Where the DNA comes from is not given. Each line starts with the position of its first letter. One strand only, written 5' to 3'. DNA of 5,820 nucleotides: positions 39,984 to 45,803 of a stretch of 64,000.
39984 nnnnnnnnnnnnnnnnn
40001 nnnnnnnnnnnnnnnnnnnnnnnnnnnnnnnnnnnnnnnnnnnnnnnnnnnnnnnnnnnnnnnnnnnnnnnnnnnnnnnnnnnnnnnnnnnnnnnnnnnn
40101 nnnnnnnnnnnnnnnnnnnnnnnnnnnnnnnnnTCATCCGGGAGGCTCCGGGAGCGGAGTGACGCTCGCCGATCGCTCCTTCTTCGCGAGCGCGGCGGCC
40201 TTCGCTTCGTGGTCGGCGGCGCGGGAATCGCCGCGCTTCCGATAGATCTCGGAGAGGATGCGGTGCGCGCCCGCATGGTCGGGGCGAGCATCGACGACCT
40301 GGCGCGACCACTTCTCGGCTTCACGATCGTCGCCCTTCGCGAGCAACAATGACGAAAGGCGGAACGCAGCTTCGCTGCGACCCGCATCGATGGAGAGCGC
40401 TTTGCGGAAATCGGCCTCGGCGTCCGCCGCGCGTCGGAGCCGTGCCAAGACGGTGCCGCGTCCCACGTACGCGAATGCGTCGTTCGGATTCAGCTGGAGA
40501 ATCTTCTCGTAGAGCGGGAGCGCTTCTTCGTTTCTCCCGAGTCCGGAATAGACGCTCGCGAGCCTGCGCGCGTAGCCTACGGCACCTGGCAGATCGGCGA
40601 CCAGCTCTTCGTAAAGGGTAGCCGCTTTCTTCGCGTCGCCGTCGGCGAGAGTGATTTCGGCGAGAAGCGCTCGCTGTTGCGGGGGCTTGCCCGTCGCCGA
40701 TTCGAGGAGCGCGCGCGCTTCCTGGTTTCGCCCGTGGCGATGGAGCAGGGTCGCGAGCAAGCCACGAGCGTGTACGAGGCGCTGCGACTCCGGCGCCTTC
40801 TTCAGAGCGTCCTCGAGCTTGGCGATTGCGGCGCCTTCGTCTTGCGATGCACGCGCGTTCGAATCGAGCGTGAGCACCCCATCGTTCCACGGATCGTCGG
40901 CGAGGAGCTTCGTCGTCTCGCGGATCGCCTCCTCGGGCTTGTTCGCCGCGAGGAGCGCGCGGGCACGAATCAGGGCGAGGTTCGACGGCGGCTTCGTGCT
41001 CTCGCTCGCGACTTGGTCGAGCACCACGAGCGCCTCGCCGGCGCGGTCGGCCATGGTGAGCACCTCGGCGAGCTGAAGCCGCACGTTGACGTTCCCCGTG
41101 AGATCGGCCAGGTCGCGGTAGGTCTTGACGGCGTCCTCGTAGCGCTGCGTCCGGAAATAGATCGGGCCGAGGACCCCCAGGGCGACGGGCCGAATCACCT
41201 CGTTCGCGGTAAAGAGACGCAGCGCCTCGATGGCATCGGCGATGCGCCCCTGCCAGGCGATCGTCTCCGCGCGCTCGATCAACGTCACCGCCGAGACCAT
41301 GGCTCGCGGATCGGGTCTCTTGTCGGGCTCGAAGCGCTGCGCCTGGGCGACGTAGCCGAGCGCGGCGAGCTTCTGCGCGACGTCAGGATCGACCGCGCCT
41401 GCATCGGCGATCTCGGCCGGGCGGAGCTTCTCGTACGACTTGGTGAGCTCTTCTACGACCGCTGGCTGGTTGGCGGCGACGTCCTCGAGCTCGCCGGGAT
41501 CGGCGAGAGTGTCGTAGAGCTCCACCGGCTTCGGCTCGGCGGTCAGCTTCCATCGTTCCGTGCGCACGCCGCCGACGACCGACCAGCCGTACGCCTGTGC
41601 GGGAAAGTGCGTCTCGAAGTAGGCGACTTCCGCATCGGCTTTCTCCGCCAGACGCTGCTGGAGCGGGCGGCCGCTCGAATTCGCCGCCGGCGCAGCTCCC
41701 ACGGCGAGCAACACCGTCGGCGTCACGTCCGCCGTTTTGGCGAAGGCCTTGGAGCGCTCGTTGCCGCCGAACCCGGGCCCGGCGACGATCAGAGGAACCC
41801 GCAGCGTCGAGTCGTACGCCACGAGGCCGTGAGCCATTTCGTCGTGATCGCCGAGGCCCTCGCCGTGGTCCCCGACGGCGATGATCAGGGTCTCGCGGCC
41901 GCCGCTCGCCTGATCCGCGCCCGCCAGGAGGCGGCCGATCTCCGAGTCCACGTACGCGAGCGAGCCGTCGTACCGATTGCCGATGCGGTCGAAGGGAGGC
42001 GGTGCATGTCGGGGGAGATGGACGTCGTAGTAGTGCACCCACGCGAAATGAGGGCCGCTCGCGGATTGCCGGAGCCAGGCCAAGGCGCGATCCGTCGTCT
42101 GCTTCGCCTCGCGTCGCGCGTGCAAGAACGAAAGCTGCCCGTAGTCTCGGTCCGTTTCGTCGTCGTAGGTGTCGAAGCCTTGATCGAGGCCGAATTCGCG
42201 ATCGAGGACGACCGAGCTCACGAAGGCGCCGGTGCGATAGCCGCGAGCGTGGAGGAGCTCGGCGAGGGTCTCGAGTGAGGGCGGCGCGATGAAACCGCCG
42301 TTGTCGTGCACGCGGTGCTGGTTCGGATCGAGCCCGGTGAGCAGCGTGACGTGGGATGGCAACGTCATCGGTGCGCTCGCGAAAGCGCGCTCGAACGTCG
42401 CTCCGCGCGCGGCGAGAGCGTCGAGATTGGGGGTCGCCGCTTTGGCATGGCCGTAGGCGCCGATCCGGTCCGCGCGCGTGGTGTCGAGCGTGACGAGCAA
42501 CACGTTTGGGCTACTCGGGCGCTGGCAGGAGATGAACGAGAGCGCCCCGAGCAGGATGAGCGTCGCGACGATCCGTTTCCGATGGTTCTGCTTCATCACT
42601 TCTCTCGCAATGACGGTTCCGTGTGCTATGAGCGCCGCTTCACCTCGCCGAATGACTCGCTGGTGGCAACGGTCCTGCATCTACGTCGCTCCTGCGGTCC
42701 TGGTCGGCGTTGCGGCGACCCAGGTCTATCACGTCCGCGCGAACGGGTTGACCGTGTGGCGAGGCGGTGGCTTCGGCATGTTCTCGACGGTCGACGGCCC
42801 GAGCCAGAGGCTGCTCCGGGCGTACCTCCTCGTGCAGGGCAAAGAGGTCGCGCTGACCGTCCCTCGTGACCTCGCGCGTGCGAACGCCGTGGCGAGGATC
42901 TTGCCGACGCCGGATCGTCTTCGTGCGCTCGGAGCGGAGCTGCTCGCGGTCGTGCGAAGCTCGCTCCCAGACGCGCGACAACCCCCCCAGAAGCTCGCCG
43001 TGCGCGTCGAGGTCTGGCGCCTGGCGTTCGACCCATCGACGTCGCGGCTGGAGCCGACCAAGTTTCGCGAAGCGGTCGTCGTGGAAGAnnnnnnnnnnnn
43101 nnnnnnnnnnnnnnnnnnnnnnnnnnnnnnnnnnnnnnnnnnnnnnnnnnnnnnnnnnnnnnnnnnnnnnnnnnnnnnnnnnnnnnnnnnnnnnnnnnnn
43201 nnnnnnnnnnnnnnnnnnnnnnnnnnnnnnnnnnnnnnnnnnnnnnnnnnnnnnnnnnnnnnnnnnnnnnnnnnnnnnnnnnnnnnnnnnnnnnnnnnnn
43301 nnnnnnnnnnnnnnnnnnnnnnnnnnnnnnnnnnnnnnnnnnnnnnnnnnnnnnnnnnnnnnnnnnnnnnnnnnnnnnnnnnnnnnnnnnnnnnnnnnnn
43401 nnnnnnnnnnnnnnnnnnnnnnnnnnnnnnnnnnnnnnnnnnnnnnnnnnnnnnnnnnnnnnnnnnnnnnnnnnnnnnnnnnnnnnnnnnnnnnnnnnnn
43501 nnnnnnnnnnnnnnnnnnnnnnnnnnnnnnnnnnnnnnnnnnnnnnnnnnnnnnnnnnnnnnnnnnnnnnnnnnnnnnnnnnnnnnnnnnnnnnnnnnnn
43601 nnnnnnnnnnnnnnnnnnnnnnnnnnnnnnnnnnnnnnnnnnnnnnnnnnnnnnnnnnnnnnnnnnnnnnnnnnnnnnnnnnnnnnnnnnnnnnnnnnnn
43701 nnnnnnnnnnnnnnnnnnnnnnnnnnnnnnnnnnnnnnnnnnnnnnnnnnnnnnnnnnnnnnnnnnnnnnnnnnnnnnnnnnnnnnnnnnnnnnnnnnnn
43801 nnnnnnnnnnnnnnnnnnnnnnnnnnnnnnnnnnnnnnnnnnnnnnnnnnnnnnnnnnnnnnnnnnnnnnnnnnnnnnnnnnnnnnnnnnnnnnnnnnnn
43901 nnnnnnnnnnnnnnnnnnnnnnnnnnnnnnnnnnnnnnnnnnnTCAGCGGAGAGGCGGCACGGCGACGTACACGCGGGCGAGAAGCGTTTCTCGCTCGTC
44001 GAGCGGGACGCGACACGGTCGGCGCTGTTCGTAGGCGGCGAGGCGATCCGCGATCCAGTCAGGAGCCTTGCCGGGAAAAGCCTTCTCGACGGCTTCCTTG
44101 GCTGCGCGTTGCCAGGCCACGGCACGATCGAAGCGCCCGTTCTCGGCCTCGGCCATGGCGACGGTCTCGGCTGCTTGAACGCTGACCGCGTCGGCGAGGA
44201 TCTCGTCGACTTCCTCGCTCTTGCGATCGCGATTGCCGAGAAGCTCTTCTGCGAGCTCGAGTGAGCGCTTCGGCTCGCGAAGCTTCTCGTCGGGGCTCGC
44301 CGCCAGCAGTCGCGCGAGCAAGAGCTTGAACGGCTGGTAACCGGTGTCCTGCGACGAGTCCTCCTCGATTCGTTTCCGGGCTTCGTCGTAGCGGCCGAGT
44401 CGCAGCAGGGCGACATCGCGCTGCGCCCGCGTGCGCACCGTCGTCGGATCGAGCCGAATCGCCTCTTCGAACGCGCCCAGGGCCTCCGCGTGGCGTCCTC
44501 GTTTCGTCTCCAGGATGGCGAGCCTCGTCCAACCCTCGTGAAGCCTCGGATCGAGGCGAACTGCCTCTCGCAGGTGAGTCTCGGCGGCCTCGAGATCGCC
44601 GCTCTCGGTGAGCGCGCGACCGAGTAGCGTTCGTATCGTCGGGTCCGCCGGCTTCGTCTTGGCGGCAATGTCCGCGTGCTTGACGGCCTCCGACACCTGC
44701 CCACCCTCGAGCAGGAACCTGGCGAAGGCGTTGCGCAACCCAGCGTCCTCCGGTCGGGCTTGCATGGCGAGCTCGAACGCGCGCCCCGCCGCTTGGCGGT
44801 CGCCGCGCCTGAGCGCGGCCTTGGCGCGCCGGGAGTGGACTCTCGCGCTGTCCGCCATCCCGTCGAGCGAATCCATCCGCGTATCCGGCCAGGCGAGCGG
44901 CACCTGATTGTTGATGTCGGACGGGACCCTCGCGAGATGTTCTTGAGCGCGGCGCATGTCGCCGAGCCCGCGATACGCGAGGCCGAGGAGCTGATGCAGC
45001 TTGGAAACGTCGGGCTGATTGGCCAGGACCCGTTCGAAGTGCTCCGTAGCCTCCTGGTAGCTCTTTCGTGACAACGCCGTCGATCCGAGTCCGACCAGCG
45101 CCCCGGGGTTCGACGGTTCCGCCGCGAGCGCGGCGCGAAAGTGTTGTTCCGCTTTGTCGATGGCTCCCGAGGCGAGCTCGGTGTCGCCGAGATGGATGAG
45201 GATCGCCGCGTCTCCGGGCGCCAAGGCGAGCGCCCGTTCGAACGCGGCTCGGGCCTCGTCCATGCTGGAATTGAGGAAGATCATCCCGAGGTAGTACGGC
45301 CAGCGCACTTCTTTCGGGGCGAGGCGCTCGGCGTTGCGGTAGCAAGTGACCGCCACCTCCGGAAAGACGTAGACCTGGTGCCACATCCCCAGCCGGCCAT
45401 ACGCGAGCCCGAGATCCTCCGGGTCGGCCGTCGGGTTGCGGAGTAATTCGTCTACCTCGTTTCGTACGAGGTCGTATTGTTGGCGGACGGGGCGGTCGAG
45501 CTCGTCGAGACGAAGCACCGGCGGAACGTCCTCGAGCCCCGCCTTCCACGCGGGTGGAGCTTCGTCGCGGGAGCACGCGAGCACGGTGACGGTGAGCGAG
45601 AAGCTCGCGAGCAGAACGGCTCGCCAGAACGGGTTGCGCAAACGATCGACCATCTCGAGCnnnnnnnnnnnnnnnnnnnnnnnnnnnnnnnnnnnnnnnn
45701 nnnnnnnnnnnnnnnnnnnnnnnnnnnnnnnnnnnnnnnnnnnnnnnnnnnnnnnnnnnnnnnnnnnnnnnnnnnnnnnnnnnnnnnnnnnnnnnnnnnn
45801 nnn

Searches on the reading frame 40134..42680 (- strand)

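Call 18: search_protein_families(library=pfam, proteins=[window:40134-42680:-], max_evalue=0.001)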
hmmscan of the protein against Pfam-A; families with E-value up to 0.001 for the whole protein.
window:40134-42680:- (848 aa): 24 families
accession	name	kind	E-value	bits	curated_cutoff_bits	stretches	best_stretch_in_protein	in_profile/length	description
PF00884.28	Sulfatase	-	3.2e-45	155.2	25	1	58-328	1-300/301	Sulfatase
PF14559.12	TPR_19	-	4.8e-23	81.7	25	3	749-810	5-66/68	Tetratricopeptide repeat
PF13181.12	TPR_8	-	3.5e-16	58.4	25.7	0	706-734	6-34/34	Tetratricopeptide repeat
PF13432.12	TPR_16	-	4.7e-16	59.4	32.7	2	706-767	2-63/65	Tetratricopeptide repeat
PF13428.12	TPR_14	-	1.2e-15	56.9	23.5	0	705-741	5-41/44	Tetratricopeptide repeat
PF07719.23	TPR_2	-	3.2e-15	55.4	27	1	705-734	5-34/34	Tetratricopeptide repeat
PF01663.27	Phosphodiest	-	1.3e-14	55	23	2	60-128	1-66/342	Type I phosphodiesterase / nucleotide pyrophosphatase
PF00515.34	TPR_1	-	3.2e-13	49.3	27.8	1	706-734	6-34/34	Tetratricopeptide repeat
PF13424.12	TPR_12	-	2.8e-12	47.1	30.1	1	705-765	7-75/77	Tetratricopeptide repeat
PF13431.12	TPR_17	-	5.7e-12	45.3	24.4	0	723-755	1-33/34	Tetratricopeptide repeat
PF13176.12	TPR_7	-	1.6e-08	34.4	27.9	0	706-733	4-31/36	Tetratricopeptide repeat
PF16347.10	SGSH_C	-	4.5e-08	33.8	29.3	1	288-419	11-151/154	N-sulphoglucosamine sulphohydrolase, C-terminal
PF25064.1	ARM_TT21_5th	-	1.1e-07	32.6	27.8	0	504-599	7-105/117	TT21 fifth ARM repeats domain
PF12895.13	ANAPC3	-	1.4e-07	32.1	27.2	0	512-587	3-77/82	Anaphase-promoting complex, cyclosome, subunit 3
PF22860.2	DUF7017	-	5.8e-07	30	27.5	0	572-662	7-97/141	Domain of unknown function (DUF7017)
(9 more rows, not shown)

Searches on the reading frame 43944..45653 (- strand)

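Call 18: search_protein_families(library=pfam, proteins=[window:43944-45653:-], max_evalue=0.001)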
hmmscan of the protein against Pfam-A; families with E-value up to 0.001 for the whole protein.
window:43944-45653:- (569 aa): 21 families
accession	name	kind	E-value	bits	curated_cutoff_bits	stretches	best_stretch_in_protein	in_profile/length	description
PF07719.23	TPR_2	-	1.2e-32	109.7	27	1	373-404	2-33/34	Tetratricopeptide repeat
PF14559.12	TPR_19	-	1.4e-31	109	25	4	280-346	1-67/68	Tetratricopeptide repeat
PF00515.34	TPR_1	-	6.4e-30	102.2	27.8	1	373-404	2-33/34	Tetratricopeptide repeat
PF13432.12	TPR_16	-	8.4e-30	103.3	32.7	3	155-215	3-63/65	Tetratricopeptide repeat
PF13181.12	TPR_8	-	1.4e-24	84.6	25.7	0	341-369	4-32/34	Tetratricopeptide repeat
PF13431.12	TPR_17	-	2.8e-22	77.5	24.4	0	206-238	2-34/34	Tetratricopeptide repeat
PF13428.12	TPR_14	-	4e-22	76.9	23.5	2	342-381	5-44/44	Tetratricopeptide repeat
PF13424.12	TPR_12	-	9.1e-20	71.1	30.1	2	189-242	16-70/77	Tetratricopeptide repeat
PF13414.12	TPR_11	-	1.5e-19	69.8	26.8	0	345-378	1-34/42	TPR repeat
PF23914.1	TPR_CcmH_CycH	-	8.3e-18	65.2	42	1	122-214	56-152/158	Cytochrome c-type biogenesis protein H TPR domain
PF12895.13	ANAPC3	-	7.8e-12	45.7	27.2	0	197-243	3-49/82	Anaphase-promoting complex, cyclosome, subunit 3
PF13371.12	TPR_9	-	4.1e-10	40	35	0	348-415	5-68/73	Tetratricopeptide repeat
PF13174.12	TPR_6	-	5.1e-10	39.8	26.3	0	223-243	6-26/33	Tetratricopeptide repeat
PF13176.12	TPR_7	-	3.3e-09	36.5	27.9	0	343-370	4-33/36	Tetratricopeptide repeat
PF13429.12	TPR_15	-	9.2e-09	35.5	26.2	0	263-357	139-233/280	Tetratricopeptide repeat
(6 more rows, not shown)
